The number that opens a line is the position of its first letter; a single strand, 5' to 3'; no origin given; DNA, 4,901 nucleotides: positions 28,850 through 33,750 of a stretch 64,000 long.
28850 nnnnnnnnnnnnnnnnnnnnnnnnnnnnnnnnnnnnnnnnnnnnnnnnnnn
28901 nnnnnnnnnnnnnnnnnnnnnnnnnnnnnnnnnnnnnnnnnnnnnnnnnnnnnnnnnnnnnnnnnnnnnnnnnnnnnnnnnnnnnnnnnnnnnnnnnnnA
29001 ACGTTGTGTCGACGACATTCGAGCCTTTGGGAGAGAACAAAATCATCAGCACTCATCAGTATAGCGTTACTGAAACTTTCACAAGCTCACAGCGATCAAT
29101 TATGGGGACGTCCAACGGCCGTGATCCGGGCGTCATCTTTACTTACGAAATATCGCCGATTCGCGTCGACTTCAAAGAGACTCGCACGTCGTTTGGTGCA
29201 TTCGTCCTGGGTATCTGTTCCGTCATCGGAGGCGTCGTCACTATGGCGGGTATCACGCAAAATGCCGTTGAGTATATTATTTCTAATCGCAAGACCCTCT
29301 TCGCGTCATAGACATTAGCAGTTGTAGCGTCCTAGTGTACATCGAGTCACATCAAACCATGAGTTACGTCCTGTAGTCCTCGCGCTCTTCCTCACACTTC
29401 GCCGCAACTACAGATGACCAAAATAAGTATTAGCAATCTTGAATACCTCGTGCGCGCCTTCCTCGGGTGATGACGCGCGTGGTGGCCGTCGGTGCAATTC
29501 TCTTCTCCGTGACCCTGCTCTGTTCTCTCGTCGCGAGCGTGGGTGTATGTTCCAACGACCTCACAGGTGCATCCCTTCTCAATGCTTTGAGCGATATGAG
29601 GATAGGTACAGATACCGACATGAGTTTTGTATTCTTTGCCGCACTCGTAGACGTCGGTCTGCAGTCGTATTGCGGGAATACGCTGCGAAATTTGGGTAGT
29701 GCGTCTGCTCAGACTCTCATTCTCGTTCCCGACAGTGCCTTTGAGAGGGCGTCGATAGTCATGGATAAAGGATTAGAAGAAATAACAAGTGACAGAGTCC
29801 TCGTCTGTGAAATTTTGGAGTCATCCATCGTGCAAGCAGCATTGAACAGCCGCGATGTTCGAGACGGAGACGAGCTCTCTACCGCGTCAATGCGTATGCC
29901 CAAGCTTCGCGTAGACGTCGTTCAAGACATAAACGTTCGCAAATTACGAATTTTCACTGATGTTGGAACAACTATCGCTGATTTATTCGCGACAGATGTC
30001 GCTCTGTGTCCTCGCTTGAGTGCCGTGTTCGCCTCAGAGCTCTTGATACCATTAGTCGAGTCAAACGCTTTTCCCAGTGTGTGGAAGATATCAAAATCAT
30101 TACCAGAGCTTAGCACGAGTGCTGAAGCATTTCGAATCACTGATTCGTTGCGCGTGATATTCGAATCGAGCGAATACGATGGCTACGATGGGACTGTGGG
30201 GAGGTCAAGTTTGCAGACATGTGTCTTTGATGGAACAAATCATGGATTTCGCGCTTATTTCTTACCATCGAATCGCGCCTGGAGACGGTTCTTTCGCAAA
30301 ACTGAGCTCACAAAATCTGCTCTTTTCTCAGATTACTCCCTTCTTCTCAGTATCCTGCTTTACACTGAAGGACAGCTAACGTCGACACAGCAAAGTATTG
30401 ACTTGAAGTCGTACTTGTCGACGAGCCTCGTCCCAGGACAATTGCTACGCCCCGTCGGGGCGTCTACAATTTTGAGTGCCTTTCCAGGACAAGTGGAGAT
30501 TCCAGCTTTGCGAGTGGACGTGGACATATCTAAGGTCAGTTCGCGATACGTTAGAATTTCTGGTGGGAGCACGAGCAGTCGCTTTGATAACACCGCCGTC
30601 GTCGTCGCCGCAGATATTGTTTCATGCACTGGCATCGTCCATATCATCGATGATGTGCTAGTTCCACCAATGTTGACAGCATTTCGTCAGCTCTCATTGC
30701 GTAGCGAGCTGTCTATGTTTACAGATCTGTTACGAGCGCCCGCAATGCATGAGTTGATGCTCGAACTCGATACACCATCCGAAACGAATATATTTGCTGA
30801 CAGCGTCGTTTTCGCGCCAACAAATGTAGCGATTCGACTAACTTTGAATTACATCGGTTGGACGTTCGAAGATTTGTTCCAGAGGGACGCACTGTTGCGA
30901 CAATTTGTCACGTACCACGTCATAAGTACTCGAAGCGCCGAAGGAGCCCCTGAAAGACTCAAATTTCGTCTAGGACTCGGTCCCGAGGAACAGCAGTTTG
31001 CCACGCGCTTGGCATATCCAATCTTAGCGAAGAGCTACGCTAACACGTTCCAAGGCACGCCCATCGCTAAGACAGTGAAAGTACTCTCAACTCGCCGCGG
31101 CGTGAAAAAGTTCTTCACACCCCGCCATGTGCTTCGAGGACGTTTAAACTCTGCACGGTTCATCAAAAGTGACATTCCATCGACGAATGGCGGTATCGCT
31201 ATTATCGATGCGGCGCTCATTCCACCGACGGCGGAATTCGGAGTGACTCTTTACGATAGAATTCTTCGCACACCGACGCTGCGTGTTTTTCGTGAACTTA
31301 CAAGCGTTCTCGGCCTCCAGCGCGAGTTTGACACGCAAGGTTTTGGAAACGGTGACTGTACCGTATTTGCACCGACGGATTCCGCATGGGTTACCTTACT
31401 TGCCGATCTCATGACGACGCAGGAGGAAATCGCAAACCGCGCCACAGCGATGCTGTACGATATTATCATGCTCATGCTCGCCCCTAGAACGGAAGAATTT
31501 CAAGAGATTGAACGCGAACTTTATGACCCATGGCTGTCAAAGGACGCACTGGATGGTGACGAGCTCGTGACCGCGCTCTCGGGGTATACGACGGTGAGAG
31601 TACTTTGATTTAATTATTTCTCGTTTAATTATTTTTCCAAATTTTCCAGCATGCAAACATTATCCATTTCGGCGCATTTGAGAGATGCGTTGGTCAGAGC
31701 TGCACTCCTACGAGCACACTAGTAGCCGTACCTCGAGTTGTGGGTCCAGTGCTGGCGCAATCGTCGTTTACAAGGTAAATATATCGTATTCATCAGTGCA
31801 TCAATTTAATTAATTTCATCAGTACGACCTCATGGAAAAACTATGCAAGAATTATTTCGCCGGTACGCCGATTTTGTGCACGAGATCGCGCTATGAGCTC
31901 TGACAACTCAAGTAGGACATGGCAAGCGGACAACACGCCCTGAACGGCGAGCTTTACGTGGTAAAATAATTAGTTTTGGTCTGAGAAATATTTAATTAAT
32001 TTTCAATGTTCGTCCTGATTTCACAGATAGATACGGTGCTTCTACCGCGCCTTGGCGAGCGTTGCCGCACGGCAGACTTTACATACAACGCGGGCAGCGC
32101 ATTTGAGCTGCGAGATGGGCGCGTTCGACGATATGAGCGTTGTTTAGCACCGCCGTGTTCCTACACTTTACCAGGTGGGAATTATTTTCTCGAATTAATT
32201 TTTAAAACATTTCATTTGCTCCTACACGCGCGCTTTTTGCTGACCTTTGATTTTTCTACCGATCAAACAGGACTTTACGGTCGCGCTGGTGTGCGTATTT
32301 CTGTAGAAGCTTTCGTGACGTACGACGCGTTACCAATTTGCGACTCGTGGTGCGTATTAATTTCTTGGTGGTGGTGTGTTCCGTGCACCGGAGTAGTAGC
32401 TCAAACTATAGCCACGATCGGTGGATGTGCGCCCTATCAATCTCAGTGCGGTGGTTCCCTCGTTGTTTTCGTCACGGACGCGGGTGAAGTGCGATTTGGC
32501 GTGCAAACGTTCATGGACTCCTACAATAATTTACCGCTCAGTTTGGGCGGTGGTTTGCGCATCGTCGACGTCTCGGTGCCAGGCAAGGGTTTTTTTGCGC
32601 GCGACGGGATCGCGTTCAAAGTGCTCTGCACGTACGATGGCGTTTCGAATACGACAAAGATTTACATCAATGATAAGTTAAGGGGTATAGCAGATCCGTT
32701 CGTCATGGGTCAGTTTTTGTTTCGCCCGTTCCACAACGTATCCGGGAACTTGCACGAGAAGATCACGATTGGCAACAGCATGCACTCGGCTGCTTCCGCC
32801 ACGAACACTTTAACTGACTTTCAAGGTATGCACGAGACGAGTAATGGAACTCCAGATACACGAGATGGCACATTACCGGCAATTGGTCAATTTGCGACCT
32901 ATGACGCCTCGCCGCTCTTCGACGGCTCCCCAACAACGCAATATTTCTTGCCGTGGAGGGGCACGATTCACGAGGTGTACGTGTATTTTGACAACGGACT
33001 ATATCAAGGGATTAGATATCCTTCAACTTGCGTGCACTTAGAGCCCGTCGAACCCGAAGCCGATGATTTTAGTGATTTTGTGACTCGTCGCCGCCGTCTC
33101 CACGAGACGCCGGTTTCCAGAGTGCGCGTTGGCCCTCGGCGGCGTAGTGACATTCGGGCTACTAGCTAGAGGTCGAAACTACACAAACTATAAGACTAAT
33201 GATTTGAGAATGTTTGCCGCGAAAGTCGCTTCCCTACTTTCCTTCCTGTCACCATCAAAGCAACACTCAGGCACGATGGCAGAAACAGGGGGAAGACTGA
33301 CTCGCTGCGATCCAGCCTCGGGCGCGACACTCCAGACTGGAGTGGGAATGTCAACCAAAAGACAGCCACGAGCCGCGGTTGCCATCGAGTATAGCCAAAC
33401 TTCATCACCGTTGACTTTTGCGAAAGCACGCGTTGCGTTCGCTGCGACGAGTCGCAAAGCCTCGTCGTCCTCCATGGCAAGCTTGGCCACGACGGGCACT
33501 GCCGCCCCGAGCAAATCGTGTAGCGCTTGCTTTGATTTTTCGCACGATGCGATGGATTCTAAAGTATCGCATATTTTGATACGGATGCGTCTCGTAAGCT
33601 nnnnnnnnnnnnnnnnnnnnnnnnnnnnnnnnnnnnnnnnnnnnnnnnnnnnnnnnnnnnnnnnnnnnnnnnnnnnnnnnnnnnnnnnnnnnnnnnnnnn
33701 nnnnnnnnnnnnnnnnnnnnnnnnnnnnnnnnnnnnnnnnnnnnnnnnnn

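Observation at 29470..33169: Two ORF-track ORFs are probably one 5-exon fasciclin gene split by short AT-rich introns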

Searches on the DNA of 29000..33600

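Call 77: search_rna_families(source=window, start=29000, end=33600, threshold=evalue, max_evalue=1)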
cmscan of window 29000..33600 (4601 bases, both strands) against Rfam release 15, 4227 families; matches with E-value up to 1: 0.
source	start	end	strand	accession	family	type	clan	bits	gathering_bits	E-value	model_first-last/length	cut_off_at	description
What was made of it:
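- Tried and rejected: Rfam found no RNA family in 29000-33600 (call 77).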

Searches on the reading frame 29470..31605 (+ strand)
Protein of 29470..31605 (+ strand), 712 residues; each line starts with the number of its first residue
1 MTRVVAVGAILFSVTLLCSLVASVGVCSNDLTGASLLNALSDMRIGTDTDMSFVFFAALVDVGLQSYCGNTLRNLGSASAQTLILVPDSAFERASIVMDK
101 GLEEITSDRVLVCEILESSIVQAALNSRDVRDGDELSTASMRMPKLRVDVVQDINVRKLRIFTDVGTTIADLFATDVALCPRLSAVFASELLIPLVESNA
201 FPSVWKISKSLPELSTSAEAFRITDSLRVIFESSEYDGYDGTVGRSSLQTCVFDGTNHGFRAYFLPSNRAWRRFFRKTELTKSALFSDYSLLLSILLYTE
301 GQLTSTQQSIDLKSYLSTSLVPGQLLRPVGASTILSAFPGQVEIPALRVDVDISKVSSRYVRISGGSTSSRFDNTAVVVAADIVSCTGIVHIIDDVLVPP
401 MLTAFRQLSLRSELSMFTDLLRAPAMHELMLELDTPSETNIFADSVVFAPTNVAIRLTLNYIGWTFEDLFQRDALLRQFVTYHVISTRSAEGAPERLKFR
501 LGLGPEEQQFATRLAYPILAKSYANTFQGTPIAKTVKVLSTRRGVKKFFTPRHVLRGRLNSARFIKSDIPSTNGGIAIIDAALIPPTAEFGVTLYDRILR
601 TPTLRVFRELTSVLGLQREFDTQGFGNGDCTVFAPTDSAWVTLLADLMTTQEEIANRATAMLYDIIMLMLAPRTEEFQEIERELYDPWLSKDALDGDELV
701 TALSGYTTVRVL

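Call 5: search_protein_families(library=pfam, proteins=[window:29470-31605:+], max_evalue=1)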
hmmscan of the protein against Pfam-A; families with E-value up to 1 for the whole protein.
window:29470-31605:+ (712 aa): 1 family
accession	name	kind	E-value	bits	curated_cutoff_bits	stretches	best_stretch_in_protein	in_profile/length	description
PF02469.27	Fasciclin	-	3.2e-22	79.5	22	3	447-585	28-123/123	Fasciclin domain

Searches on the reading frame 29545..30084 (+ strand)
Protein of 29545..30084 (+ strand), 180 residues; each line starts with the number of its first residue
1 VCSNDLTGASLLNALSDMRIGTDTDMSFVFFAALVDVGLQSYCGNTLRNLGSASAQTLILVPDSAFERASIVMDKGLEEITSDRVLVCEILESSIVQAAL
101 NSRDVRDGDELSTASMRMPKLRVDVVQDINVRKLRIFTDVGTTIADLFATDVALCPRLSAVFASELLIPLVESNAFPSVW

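Call 76: search_protein_families(library=pfam, proteins=[window:29545-30084:+], max_evalue=1)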
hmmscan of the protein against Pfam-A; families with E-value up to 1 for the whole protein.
seq(180 aa): 0 families

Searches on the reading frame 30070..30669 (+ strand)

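Call 76: search_protein_families(library=pfam, proteins=[window:30070-30669:+], max_evalue=1)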
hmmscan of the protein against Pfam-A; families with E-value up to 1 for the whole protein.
seq(200 aa): 2 families
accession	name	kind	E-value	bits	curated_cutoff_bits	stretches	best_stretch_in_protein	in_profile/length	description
PF02469.27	Fasciclin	-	3.2e-07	31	22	1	64-199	29-123/123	Fasciclin domain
PF16993.11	Asp1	-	0.27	10.9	26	0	72-102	135-165/522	Accessory Sec system protein Asp1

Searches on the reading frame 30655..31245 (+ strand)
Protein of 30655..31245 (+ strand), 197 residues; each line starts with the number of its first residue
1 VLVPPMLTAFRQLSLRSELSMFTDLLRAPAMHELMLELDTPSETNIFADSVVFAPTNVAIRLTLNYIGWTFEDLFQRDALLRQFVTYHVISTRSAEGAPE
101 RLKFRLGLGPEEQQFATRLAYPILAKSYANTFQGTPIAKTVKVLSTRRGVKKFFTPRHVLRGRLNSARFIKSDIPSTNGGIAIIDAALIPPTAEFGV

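Call 76: search_protein_families(library=pfam, proteins=[window:30655-31245:+], max_evalue=1)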
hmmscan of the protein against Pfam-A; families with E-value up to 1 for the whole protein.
seq(197 aa): 1 family
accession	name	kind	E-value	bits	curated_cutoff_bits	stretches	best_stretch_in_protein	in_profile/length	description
PF02469.27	Fasciclin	-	2.1e-07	31.6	22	1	51-190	27-123/123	Fasciclin domain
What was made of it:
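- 29470..31593 (+): Exon 1 (2124 nt). It encodes a signal-peptide-like N-terminus, a degenerate FAS1-like region, two Pfam-detectable FAS1 domains, and the N-terminal two thirds of the last FAS1 domain. It ends ..ALSGYTT. Fasciclin scores are 31 and 31.6 bits for the internal domains (call 76).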

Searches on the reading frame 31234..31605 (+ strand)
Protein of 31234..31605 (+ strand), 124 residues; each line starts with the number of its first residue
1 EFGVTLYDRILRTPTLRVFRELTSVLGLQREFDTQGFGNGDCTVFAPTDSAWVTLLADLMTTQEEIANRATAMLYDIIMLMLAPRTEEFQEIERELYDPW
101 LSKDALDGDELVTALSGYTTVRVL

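Call 27: search_protein_families(library=pfam, proteins=[window:31234-31605:+], max_evalue=10)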
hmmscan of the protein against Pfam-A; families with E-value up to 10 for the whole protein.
seq(124 aa): 2 families
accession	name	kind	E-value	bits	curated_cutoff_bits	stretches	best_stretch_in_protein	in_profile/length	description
PF02469.27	Fasciclin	-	0.00031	21.4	22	1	16-65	3-53/123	Fasciclin domain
PF15191.11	Synaptonemal_3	-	0.14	12.5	27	1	57-95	26-65/92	Synaptonemal complex central element protein 3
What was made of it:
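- The 712-aa product ends inside a FAS1 domain, which scores 21.4 bits, below the Pfam cut-off (call 27).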
